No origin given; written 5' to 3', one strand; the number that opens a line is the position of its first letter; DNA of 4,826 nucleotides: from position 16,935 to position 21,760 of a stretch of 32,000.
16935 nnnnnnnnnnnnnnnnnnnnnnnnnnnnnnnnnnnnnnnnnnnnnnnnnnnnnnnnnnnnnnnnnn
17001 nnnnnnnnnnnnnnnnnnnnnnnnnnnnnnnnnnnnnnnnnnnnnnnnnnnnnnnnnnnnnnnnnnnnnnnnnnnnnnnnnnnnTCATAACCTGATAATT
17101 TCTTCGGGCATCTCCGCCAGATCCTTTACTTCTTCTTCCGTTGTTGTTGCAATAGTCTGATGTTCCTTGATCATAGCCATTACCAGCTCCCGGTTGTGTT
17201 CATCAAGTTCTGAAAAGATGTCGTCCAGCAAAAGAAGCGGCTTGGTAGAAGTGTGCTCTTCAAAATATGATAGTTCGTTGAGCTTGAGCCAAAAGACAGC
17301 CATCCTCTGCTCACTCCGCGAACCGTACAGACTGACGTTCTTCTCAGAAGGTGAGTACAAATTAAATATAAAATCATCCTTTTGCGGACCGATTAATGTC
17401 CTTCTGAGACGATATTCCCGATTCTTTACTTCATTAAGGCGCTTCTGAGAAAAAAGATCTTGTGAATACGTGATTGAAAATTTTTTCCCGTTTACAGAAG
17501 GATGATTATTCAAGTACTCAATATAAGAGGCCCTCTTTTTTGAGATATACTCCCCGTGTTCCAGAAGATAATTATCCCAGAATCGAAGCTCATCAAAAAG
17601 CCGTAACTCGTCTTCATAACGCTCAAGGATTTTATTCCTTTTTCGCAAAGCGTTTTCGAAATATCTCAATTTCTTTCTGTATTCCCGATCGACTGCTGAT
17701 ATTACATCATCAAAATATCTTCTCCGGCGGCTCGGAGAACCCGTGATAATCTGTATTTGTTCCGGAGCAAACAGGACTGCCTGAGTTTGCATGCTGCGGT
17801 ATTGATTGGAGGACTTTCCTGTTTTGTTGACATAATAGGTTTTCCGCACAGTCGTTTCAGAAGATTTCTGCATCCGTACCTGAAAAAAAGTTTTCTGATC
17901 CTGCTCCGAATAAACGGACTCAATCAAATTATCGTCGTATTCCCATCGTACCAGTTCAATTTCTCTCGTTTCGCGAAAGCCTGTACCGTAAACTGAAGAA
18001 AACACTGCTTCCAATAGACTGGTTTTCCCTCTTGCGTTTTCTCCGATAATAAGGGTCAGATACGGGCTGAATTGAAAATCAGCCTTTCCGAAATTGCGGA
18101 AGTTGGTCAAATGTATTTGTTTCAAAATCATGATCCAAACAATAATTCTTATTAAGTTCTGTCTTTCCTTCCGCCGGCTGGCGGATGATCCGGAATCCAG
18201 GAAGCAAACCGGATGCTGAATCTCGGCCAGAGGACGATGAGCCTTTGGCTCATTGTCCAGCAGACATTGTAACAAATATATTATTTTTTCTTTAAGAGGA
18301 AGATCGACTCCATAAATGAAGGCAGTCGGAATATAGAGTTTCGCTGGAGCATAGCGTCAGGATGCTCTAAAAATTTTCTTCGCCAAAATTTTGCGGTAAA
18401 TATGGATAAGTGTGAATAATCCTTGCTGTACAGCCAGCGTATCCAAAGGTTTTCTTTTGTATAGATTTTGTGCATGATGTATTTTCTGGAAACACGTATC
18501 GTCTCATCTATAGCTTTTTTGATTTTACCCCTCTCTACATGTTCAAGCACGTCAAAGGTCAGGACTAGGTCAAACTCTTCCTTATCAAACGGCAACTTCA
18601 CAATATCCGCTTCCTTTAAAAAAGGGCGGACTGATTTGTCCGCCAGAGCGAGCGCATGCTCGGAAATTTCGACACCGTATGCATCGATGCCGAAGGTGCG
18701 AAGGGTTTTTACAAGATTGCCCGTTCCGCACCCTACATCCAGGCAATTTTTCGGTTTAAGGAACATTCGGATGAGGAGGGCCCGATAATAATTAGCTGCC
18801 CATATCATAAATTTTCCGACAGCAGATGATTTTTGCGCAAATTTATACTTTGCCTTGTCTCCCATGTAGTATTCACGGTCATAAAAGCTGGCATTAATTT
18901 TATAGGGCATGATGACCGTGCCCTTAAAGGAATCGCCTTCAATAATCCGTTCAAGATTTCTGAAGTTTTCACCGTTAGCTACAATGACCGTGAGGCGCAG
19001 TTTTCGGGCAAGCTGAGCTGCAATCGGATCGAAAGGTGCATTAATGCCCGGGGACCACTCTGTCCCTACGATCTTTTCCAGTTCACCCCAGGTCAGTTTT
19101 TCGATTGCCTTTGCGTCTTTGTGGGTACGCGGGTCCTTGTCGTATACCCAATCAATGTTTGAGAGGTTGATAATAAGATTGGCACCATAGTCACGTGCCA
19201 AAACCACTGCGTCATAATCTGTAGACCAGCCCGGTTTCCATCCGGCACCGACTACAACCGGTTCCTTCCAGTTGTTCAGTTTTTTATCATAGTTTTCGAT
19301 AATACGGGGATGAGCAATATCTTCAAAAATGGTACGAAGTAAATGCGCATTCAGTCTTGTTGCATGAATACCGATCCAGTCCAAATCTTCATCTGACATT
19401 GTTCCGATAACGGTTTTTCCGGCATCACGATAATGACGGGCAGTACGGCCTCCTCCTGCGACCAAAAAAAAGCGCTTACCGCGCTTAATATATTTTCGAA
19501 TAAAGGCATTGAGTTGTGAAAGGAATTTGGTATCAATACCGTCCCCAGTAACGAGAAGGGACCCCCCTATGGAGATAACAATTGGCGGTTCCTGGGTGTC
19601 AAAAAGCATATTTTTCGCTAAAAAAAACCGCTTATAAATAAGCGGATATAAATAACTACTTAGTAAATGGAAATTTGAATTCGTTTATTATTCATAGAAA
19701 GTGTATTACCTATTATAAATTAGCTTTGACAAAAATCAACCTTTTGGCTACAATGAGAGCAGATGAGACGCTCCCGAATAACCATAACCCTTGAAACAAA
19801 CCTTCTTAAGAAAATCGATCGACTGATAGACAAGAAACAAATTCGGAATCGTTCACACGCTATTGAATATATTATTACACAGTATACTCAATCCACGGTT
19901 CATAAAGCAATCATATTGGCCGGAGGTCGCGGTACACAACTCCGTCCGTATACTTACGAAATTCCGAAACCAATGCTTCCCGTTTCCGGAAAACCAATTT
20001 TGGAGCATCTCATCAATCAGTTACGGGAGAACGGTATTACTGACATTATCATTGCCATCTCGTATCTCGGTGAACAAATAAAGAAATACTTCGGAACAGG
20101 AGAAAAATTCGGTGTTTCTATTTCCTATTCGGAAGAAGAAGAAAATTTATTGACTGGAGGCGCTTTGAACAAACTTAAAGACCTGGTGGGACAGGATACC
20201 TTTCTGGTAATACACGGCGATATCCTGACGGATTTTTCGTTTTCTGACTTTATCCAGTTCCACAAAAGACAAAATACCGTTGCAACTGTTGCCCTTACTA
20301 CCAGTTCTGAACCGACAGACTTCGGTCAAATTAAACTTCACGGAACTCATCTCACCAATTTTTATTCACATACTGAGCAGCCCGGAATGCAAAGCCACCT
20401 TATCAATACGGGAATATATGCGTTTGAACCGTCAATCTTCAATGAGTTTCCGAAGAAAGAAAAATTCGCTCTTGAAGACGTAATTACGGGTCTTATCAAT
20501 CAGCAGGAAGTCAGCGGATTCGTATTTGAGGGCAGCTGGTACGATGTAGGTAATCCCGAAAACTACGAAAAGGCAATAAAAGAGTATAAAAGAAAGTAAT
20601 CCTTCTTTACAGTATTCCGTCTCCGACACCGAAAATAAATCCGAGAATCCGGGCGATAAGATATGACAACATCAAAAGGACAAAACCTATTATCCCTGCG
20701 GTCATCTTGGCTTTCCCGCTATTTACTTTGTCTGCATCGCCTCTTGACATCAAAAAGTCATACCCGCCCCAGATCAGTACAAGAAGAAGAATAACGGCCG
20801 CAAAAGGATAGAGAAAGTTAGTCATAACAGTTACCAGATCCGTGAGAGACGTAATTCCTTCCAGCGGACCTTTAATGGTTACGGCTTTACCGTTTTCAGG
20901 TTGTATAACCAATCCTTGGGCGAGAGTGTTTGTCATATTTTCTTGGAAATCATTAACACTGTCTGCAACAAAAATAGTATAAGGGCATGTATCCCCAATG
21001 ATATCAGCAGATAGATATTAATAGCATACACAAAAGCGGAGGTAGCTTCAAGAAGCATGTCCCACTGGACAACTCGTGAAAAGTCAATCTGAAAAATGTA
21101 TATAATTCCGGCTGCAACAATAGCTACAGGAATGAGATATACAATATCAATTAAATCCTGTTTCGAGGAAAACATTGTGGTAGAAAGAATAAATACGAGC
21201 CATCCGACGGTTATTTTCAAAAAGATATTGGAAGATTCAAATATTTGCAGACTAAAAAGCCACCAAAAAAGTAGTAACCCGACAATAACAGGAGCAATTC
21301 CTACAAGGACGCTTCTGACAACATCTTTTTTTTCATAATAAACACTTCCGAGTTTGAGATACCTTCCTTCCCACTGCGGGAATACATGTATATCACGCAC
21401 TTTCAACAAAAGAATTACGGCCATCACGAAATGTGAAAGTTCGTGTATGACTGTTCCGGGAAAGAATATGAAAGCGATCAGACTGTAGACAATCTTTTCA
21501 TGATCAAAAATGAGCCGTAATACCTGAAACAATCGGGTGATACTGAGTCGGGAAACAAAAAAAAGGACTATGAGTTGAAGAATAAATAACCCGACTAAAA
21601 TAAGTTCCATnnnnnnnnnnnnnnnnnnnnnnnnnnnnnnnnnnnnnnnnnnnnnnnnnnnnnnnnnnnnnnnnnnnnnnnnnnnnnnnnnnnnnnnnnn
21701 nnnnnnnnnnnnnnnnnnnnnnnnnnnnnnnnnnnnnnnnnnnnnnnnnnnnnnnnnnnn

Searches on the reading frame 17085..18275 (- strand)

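Call 23: search_protein_families(library=pfam, proteins=[window:17085-18275:-], max_evalue=0.001)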
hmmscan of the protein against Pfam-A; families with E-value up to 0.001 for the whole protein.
window:17085-18275:- (396 aa): 6 families
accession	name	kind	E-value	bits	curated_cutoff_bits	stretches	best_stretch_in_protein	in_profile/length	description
PF02463.25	SMC_N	-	1.1e-15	58.1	40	1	51-385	2-203/220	RecF/RecN/SMC N terminal domain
PF13476.12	AAA_23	-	9e-14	53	27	1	53-235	1-177/201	AAA domain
PF13175.12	AAA_15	-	5.8e-10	39.8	32.1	1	49-281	1-210/374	AAA ATPase domain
PF13514.12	AAA_27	-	7.3e-07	29.4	22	1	49-144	1-96/206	AAA domain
PF13555.12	AAA_29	-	0.0001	22.4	27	1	51-92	1-43/61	P-loop containing region of AAA domain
PF11398.14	DUF2813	-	0.00019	21.4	21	1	49-91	1-42/372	Protein of unknown function (DUF2813)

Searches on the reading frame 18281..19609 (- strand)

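Call 23: search_protein_families(library=pfam, proteins=[window:18281-19609:-], max_evalue=0.001)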
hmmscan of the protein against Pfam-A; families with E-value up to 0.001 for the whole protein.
window:18281-19609:- (442 aa): 8 families
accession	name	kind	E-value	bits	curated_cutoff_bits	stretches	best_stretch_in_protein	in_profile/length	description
PF00696.33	AA_kinase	-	1.5e-24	87.5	24.9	1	10-212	3-234/234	Amino acid kinase family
PF08241.18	Methyltransf_11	-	1.1e-16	61.7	21.2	1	290-375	1-88/95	Methyltransferase domain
PF13649.12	Methyltransf_25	-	3.7e-15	56.8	27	1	290-375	2-94/97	Methyltransferase domain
PF13489.12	Methyltransf_23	-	4.3e-15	56.3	27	1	272-413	6-154/164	Methyltransferase domain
PF08242.18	Methyltransf_12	-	1.6e-10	42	30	1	290-369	1-87/98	Methyltransferase domain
PF13847.12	Methyltransf_31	-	1.5e-09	38.1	27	1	287-360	5-89/145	Methyltransferase domain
PF07021.18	MetW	-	4.5e-08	33.4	21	1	282-379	10-107/193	Methionine biosynthesis protein MetW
PF02353.26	CMAS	-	0.00015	21.7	27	1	286-364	62-146/273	Mycolic acid cyclopropane synthetase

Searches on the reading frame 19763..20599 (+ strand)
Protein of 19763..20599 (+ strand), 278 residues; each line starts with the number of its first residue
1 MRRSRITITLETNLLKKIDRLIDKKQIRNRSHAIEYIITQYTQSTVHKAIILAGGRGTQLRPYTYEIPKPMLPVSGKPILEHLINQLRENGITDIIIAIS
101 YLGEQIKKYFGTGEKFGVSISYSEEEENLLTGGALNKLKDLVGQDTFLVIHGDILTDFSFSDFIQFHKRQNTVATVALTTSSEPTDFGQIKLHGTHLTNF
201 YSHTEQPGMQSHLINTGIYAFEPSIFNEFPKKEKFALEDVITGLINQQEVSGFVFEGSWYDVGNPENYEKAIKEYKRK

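Call 23: search_protein_families(library=pfam, proteins=[window:19763-20599:+], max_evalue=0.001)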
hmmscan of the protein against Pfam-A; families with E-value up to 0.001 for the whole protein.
window:19763-20599:+ (278 aa): 3 families
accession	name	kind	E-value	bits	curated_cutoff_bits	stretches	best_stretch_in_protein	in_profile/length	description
PF00483.29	NTP_transferase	-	2.5e-43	148.8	21.2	1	48-276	1-243/245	Nucleotidyl transferase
PF12804.13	NTP_transf_3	-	8.9e-11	42.7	27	1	49-154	1-96/160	MobA-like NTP transferase domain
PF01402.27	RHH_1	-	7.3e-05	23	20.5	1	5-41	1-36/39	Ribbon-helix-helix protein, copG family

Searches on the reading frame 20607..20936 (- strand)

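Call 24: search_protein_families(library=pfam, proteins=[window:20607-20936:-], max_evalue=0.001)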
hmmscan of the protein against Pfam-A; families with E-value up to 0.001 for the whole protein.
window:20607-20936:- (109 aa): 1 family
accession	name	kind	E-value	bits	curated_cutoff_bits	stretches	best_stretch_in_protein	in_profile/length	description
PF18895.5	T4SS_pilin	-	6.1e-08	33.1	26.6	1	35-97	6-70/71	Type IV secretion system pilin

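Call 53: search_protein_families(library=ncbifam, proteins=[window:20607-20936:-], max_evalue=0.1)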
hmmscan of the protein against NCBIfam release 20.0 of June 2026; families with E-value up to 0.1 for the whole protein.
window:20607-20936:- (109 aa): 1 family
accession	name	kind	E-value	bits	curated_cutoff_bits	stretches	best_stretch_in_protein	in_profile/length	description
NF045849.1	ICE_MMCAP2_0565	equivalog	5.3e-05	22.8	40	1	30-96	8-74/80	Mbov_0395 family pilin-like conjugal transfer protein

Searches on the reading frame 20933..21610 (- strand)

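Call 24: search_protein_families(library=pfam, proteins=[window:20933-21610:-], max_evalue=0.001)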
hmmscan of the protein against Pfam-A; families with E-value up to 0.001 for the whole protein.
window:20933-21610:- (225 aa): 0 families

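Call 52: search_protein_families(library=pfam, proteins=[window:20933-21610:-], max_evalue=5)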
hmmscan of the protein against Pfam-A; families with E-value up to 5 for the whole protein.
window:20933-21610:- (225 aa): 1 family
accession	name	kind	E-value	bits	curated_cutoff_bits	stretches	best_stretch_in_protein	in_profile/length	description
PF02163.28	Peptidase_M50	-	0.045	13.5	27.2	1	48-202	5-174/221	Peptidase family M50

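Call 53: search_protein_families(library=ncbifam, proteins=[window:20933-21610:-], max_evalue=0.1)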
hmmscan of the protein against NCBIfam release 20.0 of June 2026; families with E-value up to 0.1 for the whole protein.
window:20933-21610:- (225 aa): 0 families
